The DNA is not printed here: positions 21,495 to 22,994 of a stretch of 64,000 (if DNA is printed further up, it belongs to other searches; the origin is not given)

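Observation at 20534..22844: Island cargo: promoter-driven trio including a SEC-C-motif protein with a PD-(D/E)xK-like core; candidate uncharacterised defence or addiction module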

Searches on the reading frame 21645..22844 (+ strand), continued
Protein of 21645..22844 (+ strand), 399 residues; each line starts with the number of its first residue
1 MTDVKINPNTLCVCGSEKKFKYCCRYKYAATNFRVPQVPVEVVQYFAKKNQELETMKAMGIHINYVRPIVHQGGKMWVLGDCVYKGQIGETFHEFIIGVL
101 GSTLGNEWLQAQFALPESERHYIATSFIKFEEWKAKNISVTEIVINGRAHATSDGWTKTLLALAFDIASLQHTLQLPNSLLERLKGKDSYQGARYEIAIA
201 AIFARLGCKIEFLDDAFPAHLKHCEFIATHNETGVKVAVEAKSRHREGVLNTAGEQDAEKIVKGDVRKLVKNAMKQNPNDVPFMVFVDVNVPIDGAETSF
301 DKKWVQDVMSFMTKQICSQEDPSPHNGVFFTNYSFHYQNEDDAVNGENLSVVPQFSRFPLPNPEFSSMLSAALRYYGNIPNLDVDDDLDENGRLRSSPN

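Call 29: predict_structure(alignment_id=A1)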
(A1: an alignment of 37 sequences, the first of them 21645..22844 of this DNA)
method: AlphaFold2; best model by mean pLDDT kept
length: 399 residues; sequences in the alignment: 37
mean_pLDDT: 86.9   pTM: 0.85
mean pLDDT of the five models: 86.9, 86.6, 84.0, 83.4, 83.4
residues with pLDDT >= 90: 222; 70-90: 135; 50-70: 38; < 50: 4
segments of 3 or more residues with pLDDT < 50: none
pLDDT, mean of each block of 10 residues (from residue 1): 67 83 74 67 87 93 88 91 90 94 96 94 95 83 56 89 97 93 93 96 97 79 91 97 85 75 87 95 96 80 92 89 97 83 85 95 94 93 75 59
secondary structure, 60 per line:
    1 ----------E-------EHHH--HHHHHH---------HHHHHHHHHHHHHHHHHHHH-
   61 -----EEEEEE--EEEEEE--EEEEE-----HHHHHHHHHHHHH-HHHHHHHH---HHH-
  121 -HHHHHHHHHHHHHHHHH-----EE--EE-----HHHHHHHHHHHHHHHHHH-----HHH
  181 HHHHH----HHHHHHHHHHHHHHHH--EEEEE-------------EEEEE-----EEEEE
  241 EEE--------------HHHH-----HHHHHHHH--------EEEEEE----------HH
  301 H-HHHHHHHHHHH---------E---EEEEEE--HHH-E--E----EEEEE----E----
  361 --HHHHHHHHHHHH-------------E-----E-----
elements in order: H25-30 H40-59 E66-71 E74-79 E82-86 H92-104 H106-113 H122-138 H155-172 H178-185 H190-205 E208-212 E226-230 E236-243 H258-261 H267-274 E283-288 H303-313 E327-332 E347-351 H363-374

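Call 37: search_protein_families(library=pfam, proteins=[L017:1091-1918:-, L017:2250-5090:+, L017:5062-6615:+, L017:6612-7772:+, L017:9638-10126:+, L017:10149-10649:+, L013:4707-5528:-, L013:5898-7052:-, L013:7045-7836:-, L013:9173-10168:+], max_evalue=0.001)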
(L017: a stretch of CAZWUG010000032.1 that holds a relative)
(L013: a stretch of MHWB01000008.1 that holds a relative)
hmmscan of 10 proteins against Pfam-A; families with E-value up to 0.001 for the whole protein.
L017:1091-1918:- (275 aa): 0 families

L017:2250-5090:+ (946 aa): 7 families
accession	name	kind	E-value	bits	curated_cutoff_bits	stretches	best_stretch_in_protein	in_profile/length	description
PF04851.21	ResIII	-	2.7e-41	141.7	22.5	1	163-315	4-163/164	Type III restriction enzyme, res subunit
PF08463.15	EcoEI_R_C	-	3.2e-21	76.6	24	1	779-928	2-154/163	EcoEI R protein C-terminal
PF18766.7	SWI2_SNF2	-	3.3e-15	56.8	26.7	1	166-344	1-181/221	SWI2/SNF2 ATPase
PF00270.35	DEAD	-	1.3e-09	38.4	26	1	165-318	2-164/167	DEAD/DEAH box helicase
PF04313.20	HSDR_N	-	1.1e-07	32.4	25.1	1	58-124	126-194/198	Type I restriction enzyme R protein N terminus (HSDR_N)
PF00271.37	Helicase_C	-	7.3e-07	29.9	23.5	1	427-527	15-108/110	Helicase conserved C-terminal domain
PF13588.12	HSDR_N_2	-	0.00044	20.8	25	0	56-124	35-98/110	Type I restriction enzyme R protein N terminus (HSDR_N)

L017:5062-6615:+ (517 aa): 6 families
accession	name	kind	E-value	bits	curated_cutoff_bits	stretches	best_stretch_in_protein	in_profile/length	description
PF02384.22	N6_Mtase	-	1.3e-67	228.8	20.4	1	159-486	3-308/311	N-6 DNA Methylase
PF12161.14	HsdM_N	-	6e-15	56.5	24.5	1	13-141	1-135/135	HsdM N-terminal domain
PF01170.24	UPF0020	-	2.4e-12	47.4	22.3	1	194-327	22-144/197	RMKL-like, methyltransferase domain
PF07669.17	Eco57I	-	2e-10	41.5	25.3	1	289-389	59-168/171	Eco57I restriction-modification methylase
PF20473.4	MmeI_Mtase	-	7.4e-05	22.5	27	0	203-283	22-86/259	MmeI, DNA-methyltransferase domain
PF13847.12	Methyltransf_31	-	0.00011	22.4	27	0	256-343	25-113/145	Methyltransferase domain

L017:6612-7772:+ (386 aa): 1 family
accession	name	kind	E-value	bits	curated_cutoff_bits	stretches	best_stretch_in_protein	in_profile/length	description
PF01420.25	Methylase_S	-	1.8e-25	90.5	22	2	9-167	15-166/168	Type I restriction modification DNA specificity domain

L017:9638-10126:+ (162 aa): 0 families

L017:10149-10649:+ (166 aa): 0 families

L013:4707-5528:- (273 aa): 1 family
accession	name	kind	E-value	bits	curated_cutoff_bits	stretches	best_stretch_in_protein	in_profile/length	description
PF09136.16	Glucodextran_B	-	3e-09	37.1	27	1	77-150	1-75/83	Glucodextranase, domain B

L013:5898-7052:- (384 aa): 1 family
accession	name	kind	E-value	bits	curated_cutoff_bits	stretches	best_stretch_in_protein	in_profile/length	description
PF00145.23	DNA_methylase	-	1.2e-77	261.9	22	1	14-375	1-323/324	C-5 cytosine-specific DNA methylase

L013:7045-7836:- (263 aa): 0 families

L013:9173-10168:+ (331 aa): 2 families
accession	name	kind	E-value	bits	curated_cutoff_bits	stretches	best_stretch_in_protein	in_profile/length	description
PF00589.27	Phage_integrase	-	7.6e-20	71.8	27.1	1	137-303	5-168/172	Phage integrase family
PF13495.12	Phage_int_SAM_4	-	2.8e-06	28.1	27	1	42-111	10-82/85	Phage integrase, N-terminal SAM-like domain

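Call 43: search_protein_families(library=pfam, alignment_id=A1, max_evalue=0.5)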
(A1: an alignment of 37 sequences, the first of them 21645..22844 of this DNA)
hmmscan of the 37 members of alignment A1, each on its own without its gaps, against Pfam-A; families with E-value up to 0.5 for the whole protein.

A. member 1, window:21645-22844:+ (399 aa): 2 families
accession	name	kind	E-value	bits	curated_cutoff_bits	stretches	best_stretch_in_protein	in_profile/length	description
PF02810.21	SEC-C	-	5.5e-05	23.4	20.4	1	9-24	2-17/19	SEC-C motif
PF19955.5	EAD1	-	0.19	12.6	24.2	0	258-284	59-83/90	Effector-associated domain 1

B. families by the number of members that match (of 37 scanned): 15 families
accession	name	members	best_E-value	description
PF02810.21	SEC-C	36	3.4e-11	SEC-C motif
PF04471.18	Mrr_cat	4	0.022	Restriction endonuclease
PF19955.5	EAD1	4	0.13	Effector-associated domain 1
PF17243.7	POTRA_TamA_1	2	0.02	POTRA domain TamA domain 1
PF23703.1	DExH18_N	1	0.0016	DExH-box ATP-dependent RNA helicase DExH18, N-terminal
PF11414.13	Suppressor_APC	1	0.0052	Adenomatous polyposis coli tumour suppressor protein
PF25206.1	DUF7836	1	0.048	Domain of unknown function (DUF7836)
PF05383.23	La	1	0.049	La domain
PF05908.16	Gamma_PGA_hydro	1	0.11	Poly-gamma-glutamate hydrolase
PF06590.16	PerB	1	0.14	PerB protein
PF03629.24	SASA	1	0.15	Carbohydrate esterase, sialic acid-specific acetylesterase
PF00030.24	Crystall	1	0.15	Beta/Gamma crystallin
PF08038.17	Tom7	1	0.16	TOM7 family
PF05866.16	RusA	1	0.18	Endodeoxyribonuclease RusA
PF20223.3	DUF6582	1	0.2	Family of unknown function (DUF6582)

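Call 51: search_protein_families(library=pfam, alignment_id=A3, max_evalue=0.00001)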
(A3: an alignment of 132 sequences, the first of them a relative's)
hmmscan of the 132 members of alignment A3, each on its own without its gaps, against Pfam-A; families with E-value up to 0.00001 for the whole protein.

A. member 1, L001:1236-3209:- (657 aa): 1 family
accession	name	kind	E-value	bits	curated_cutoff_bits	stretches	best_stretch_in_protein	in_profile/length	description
PF01555.25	N6_N4_Mtase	-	5.9e-39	134.7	26.7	1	121-434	1-205/221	DNA methylase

B. families by the number of members that match (of 132 scanned): 106 families (the first 25 are shown)
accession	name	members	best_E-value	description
PF00239.26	Resolvase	4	1.1e-40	Resolvase, N terminal domain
PF13408.12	Zn_ribbon_recom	4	7.8e-13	Recombinase zinc beta ribbon domain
PF01170.24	UPF0020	4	2.4e-12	RMKL-like, methyltransferase domain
PF02384.22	N6_Mtase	3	9.2e-108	N-6 DNA Methylase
PF01555.25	N6_N4_Mtase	3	5.9e-39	DNA methylase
PF07669.17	Eco57I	3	5.4e-38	Eco57I restriction-modification methylase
PF07508.19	Recombinase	3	1.1e-27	Recombinase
PF00145.23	DNA_methylase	2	1.2e-77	C-5 cytosine-specific DNA methylase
PF18862.6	ApeA_NTD1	2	1.2e-36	ApeA N-terminal domain 1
PF00717.28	Peptidase_S24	2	4.7e-29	Peptidase S24-like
PF10502.14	Peptidase_S26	2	2.3e-27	Signal peptidase, peptidase S26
PF12161.14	HsdM_N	2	9.9e-22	HsdM N-terminal domain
PF18739.6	HEPN_Apea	2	9.7e-17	Apea-like HEPN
PF01797.21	Y1_Tnp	2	3.8e-13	Transposase IS200 like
PF01726.22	LexA_DNA_bind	2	5e-12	LexA DNA binding domain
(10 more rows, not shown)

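Call 54: find_encoding_contigs(protein=P0001, flank=3000, max_places=4)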
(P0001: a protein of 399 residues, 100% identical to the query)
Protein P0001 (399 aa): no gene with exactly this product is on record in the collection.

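Call 67: find_related_loci(query=A1, collection=viral_contigs, flank=8000)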
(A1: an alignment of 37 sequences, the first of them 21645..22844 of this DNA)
Query A1 (399 aa) in viral_contigs; peptide patterns used: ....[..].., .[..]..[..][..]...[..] (x = any residue, [..] = any of these).
30 stretches matched a pattern; 2 encode a relative of the query (tblastn E <= 1e-3); 2 distinct loci.
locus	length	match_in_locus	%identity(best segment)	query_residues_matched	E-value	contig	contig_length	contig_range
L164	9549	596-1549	27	12-337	3e-29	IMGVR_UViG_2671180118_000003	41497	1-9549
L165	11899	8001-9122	24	2-398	3e-23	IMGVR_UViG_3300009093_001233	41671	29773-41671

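Call 73: fold_search(model_id=the predicted structure, library=pdb)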
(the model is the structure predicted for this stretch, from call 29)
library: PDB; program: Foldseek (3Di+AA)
matches with E <= 10: 236; with E <= 0.001: 0
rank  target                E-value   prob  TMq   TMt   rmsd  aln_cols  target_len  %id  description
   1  2e52_A                6.2e-02  0.47  0.18  0.23   9.1       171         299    9  Crystal structural analysis of HindIII restriction endonuclease in complex with cognate DNA at 2.0 angstrom resolution (released 2007-12-18)
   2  3a4k_A                6.6e-02  0.54  0.17  0.22  12.3       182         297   10  Crystal structural analysis of HindIII restriction endonuclease in complex with cognate DNA and divalent cations at 2. (released 2009-10-20)
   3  9pcp_Q                9.9e-02  0.09  0.16  0.10  27.4       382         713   12  NER dual incision complex - NoG (released 2026-04-01)
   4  2fok_A                1.0e-01  0.15  0.13  0.11   9.2       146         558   11  STRUCTURE OF RESTRICTION ENDONUCLEASE FOKI (released 1998-06-17)
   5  2wiw_B                1.7e-01  0.63  0.13  0.35   7.5        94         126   16  Crystal structures of Holliday junction resolvases from Archaeoglobus fulgidus bound to DNA substrate (released 2009-05-26)
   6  2wcw_A                1.8e-01  0.90  0.12  0.34   2.7        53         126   21  1.6A resolution structure of Archaeoglobus fulgidus Hjc, a Holliday junction resolvase from an archaeal hyperthermophi (released 2009-03-24)
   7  2wcw_D                2.2e-01  0.90  0.12  0.35   2.7        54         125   20  1.6A resolution structure of Archaeoglobus fulgidus Hjc, a Holliday junction resolvase from an archaeal hyperthermophi (released 2009-03-24)
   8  8xl0_E                2.2e-01  0.16  0.21  0.06  17.8       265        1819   10  Citrate-induced filament of human acetyl-coenzyme A carboxylase 1 (ACC1-citrate) (released 2024-10-23)
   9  5i6e                  2.5e-01  0.23  0.24  0.16  13.1       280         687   10  Crystal structure of the central domain of yeast acetyl-CoA carboxylase (released 2016-04-20)
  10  2e52_B                2.7e-01  0.15  0.15  0.19  13.8       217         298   10  Crystal structural analysis of HindIII restriction endonuclease in complex with cognate DNA at 2.0 angstrom resolution (released 2007-12-18)
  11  2wcw_C                3.6e-01  0.44  0.13  0.37   7.7        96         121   18  1.6A resolution structure of Archaeoglobus fulgidus Hjc, a Holliday junction resolvase from an archaeal hyperthermophi (released 2009-03-24)
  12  2wiz_A                3.8e-01  0.80  0.11  0.33   2.7        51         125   18  Crystal structures of Holliday junction resolvases from Archaeoglobus fulgidus bound to DNA substrate (released 2009-05-26)
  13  9a5m_A                4.3e-01  0.03  0.11  0.10  22.4       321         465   11  Integrative model of YDJA-YDIS by crosslinking MS and deep learning (released 2024-09-18)
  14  8xqw_F                4.8e-01  0.06  0.12  0.08  59.5       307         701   15  Cryo-EM structure of the Ycf2-FtsHi motor complex from Chlamydomonas reinhardtii in AMPPNP bound state (released 2024-09-11)
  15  9jk7_A                5.1e-01  0.04  0.09  0.10  21.0       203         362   11  Human VANGL2 hexamer (released 2024-12-25)
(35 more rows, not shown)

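Call 76: search_protein_representatives(alignment_id=A1)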
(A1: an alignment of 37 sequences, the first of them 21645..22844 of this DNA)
Query: 37 sequences, 385 profile positions. Proteins with E-value up to 0.001 (for the whole library): 11671; up to 1e-10: 1478; up to 1e-30: 882. The best 150 are listed.
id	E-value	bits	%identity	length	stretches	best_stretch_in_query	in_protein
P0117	2.8e-167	572.8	-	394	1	2-383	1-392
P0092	2.1e-153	527.2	-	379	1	2-382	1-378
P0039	6.5e-153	525.5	-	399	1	1-383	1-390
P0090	4.3e-152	522.8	-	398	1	2-382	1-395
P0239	1.9e-148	510.8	-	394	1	4-381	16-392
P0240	1.1e-136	472.1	-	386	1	4-380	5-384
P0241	1.8e-135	468.1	-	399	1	2-382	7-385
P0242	1.9e-135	468.0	-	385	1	2-380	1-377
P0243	1.4e-128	445.4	-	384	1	4-381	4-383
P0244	2.1e-128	444.8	-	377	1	2-378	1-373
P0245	3.4e-127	440.9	-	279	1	1-282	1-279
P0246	4.9e-122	423.9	-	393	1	1-383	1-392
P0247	8.9e-122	423.0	-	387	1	4-379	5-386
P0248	3.5e-121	421.1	-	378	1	2-378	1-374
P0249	2.4e-119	415.1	-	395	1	1-382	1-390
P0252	1.4e-116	405.9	-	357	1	37-381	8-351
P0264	2.8e-104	365.4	-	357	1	46-379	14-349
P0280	4.2e-95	335.2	-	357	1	40-380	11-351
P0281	1.7e-94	333.2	-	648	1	2-377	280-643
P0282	1.8e-93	329.9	-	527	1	3-377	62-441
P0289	3.3e-90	319.1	-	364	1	3-378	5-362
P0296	1.1e-87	310.8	-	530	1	74-378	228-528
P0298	7.2e-87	308.1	-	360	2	68-379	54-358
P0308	2.3e-83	296.6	-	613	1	65-378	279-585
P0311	5.5e-83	295.3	-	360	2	65-363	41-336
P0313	3.4e-82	292.7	-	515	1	2-377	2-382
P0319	9.0e-81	288.1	-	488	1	66-379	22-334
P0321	2.8e-80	286.4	-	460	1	2-377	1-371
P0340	1.6e-75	270.8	-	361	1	2-378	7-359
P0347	8.4e-75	268.4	-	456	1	65-378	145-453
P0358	1.4e-73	264.4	-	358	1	48-379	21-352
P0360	1.9e-73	263.9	-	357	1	66-375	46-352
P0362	2.5e-73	263.5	-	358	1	2-378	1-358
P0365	9.4e-73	261.7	-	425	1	2-379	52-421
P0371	2.6e-72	260.2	-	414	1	65-376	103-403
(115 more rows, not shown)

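Call 77: search_protein_families(library=pfam, proteins=[P0281, P0308, P0296, P0282, P0313, P0319, P0321, P0347, P0371, P0365], max_evalue=0.01)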
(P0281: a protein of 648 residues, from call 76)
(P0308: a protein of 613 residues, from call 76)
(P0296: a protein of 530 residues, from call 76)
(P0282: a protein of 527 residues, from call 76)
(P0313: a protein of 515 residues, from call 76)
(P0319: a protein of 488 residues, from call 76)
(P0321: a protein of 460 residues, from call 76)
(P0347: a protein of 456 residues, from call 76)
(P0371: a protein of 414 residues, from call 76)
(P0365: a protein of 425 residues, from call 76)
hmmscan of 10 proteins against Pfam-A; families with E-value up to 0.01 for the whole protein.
P0281 (648 aa): 1 family
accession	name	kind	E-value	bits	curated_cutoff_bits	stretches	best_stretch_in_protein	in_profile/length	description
PF02810.21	SEC-C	-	1.8e-09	37.7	20.4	1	284-301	1-18/19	SEC-C motif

P0308 (613 aa): 0 families

P0296 (530 aa): 0 families

P0282 (527 aa): 1 family
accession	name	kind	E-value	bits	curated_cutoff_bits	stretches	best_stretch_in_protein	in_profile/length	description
PF02810.21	SEC-C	-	4.8e-09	36.3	20.4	1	65-82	1-18/19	SEC-C motif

P0313 (515 aa): 1 family
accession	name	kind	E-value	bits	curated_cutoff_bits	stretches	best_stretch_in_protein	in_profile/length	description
PF02810.21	SEC-C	-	2.7e-05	24.4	20.4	1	7-23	2-18/19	SEC-C motif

P0319 (488 aa): 0 families

P0321 (460 aa): 1 family
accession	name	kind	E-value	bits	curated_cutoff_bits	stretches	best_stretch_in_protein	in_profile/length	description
PF02810.21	SEC-C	-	9.6e-08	32.2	20.4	1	5-22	1-18/19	SEC-C motif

P0347 (456 aa): 2 families
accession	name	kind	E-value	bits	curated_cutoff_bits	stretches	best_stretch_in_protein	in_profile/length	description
PF15919.11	HicB_lk_antitox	-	2.8e-08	34.4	27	1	3-80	1-73/123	HicB_like antitoxin of bacterial toxin-antitoxin system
PF07927.17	HicA_toxin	-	5.8e-08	33.2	27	1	69-123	2-56/58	HicA toxin of bacterial toxin-antitoxin,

P0371 (414 aa): 0 families

P0365 (425 aa): 2 families
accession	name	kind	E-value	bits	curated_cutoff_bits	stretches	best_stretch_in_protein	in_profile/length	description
PF02810.21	SEC-C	-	2.7e-08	33.9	20.4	1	56-74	1-19/19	SEC-C motif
PF20442.3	BrxL_N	-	0.0079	16.6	28.2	0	133-205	20-92/132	BREX system Lon protease-like protein BrxL N-terminal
